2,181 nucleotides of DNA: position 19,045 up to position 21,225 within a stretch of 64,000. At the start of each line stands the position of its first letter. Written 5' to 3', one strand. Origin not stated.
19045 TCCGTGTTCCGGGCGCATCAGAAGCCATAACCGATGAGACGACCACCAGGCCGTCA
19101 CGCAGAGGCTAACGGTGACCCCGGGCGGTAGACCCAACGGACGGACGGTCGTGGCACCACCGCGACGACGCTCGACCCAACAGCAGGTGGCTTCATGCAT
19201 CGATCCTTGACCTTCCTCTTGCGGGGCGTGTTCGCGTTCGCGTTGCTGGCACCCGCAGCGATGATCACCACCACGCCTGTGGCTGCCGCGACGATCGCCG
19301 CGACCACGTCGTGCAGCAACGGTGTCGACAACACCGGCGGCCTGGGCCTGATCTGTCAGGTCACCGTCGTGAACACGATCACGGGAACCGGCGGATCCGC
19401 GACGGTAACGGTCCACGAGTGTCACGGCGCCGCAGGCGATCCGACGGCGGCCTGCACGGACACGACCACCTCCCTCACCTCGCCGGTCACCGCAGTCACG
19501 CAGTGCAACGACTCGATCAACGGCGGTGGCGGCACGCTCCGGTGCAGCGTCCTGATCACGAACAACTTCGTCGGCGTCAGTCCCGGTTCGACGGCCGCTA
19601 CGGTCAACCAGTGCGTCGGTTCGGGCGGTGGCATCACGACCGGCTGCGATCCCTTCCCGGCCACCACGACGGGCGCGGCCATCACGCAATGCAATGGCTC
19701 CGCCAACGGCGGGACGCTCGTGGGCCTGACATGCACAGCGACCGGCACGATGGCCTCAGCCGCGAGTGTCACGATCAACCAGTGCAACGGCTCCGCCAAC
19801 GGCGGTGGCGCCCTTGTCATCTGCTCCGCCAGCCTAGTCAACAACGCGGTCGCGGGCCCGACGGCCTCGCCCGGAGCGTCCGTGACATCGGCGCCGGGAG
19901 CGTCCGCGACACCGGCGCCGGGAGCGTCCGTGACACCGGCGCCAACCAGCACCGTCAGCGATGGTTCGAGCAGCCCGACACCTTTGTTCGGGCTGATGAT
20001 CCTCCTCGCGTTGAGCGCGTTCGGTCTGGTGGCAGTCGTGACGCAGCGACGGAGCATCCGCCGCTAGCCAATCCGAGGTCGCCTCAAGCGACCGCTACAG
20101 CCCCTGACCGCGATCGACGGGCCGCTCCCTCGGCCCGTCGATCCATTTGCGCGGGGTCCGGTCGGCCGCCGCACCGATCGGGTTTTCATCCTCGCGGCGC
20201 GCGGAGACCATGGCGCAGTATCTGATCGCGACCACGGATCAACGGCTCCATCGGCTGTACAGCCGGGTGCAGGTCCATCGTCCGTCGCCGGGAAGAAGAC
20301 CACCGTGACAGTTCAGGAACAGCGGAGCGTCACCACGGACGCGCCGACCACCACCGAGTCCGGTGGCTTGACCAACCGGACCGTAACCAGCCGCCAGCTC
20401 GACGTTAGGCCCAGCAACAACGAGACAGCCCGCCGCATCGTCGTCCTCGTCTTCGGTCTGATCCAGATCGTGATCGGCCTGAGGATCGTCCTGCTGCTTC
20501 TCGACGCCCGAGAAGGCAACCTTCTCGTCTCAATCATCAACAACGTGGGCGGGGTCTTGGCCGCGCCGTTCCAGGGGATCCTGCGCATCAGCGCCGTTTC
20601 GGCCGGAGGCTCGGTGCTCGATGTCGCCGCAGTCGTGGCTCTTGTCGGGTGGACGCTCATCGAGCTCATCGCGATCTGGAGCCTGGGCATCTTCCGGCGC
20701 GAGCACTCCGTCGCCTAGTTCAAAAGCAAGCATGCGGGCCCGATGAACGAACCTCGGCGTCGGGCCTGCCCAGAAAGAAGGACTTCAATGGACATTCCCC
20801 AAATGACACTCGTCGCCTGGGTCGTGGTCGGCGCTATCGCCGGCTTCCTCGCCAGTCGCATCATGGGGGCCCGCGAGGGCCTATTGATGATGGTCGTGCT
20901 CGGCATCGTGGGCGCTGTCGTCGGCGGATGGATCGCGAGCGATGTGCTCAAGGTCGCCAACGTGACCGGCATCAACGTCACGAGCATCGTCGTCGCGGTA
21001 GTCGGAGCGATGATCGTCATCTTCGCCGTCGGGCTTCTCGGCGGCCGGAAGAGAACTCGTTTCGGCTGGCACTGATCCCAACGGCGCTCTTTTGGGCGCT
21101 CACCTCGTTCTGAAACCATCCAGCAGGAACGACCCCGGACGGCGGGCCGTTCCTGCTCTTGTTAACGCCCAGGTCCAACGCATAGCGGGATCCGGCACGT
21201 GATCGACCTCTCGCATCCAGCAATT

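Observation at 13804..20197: Recurrent 18-19 nt intergenic motif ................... upstream of stress/envelope genes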

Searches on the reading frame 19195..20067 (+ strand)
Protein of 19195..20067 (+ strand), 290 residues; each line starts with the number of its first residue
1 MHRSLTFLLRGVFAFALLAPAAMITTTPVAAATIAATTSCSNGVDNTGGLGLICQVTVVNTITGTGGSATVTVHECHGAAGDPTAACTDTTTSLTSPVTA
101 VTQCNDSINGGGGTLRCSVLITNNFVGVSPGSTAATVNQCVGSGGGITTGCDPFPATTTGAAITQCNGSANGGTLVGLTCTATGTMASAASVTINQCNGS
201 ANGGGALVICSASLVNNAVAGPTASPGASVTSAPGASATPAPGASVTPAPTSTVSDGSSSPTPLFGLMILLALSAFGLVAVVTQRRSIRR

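Call 18: search_protein_families(library=pfam, proteins=[window:19195-20067:+], max_evalue=0.01)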
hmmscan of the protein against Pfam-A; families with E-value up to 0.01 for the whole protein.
window:19195-20067:+ (290 aa): 0 families

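Call 29: search_protein_families(library=ncbifam, proteins=[window:19195-20067:+], max_evalue=0.001)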
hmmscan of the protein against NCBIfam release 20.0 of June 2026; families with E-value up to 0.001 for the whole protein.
window:19195-20067:+ (290 aa): 0 families

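Call 34: search_protein_families(library=pfam, proteins=[window:19195-20067:+], max_evalue=5)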
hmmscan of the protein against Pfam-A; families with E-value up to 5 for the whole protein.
window:19195-20067:+ (290 aa): 0 families

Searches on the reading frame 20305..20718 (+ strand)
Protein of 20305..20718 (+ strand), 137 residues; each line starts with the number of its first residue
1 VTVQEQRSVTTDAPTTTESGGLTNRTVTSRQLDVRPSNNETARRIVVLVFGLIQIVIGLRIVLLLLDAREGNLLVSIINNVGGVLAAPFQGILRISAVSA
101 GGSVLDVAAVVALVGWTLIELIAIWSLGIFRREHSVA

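Call 18: search_protein_families(library=pfam, proteins=[window:20305-20718:+], max_evalue=0.01)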
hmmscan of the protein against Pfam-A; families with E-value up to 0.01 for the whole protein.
window:20305-20718:+ (137 aa): 0 families

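Call 29: search_protein_families(library=ncbifam, proteins=[window:20305-20718:+], max_evalue=0.001)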
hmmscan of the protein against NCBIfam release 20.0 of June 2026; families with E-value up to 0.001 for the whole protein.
window:20305-20718:+ (137 aa): 0 families

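Call 34: search_protein_families(library=pfam, proteins=[window:20305-20718:+], max_evalue=5)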
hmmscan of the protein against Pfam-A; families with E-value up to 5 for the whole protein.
window:20305-20718:+ (137 aa): 1 family
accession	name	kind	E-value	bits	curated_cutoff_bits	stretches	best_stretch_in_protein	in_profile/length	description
PF02325.22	YGGT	-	0.022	15.6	27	1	48-120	2-67/70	YGGT family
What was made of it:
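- Checked: The 'YggT' label rests only on a sub-threshold Pfam hit (E=0.022, call 34).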

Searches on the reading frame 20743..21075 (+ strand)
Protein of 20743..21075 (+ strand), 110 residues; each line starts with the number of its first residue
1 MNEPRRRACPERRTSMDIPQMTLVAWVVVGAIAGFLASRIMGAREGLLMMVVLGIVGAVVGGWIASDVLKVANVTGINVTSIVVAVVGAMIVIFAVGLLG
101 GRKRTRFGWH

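Call 18: search_protein_families(library=pfam, proteins=[window:20743-21075:+], max_evalue=0.01)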
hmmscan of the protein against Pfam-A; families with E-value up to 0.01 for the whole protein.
window:20743-21075:+ (110 aa): 2 families
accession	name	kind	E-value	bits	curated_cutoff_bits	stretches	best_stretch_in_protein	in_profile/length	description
PF04226.18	Transgly_assoc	-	4e-08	33.8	25.3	1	51-99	1-47/49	Transglycosylase associated protein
PF17647.6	DUF5518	-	0.0059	17.2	27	1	21-101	25-110/116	Family of unknown function (DUF5518)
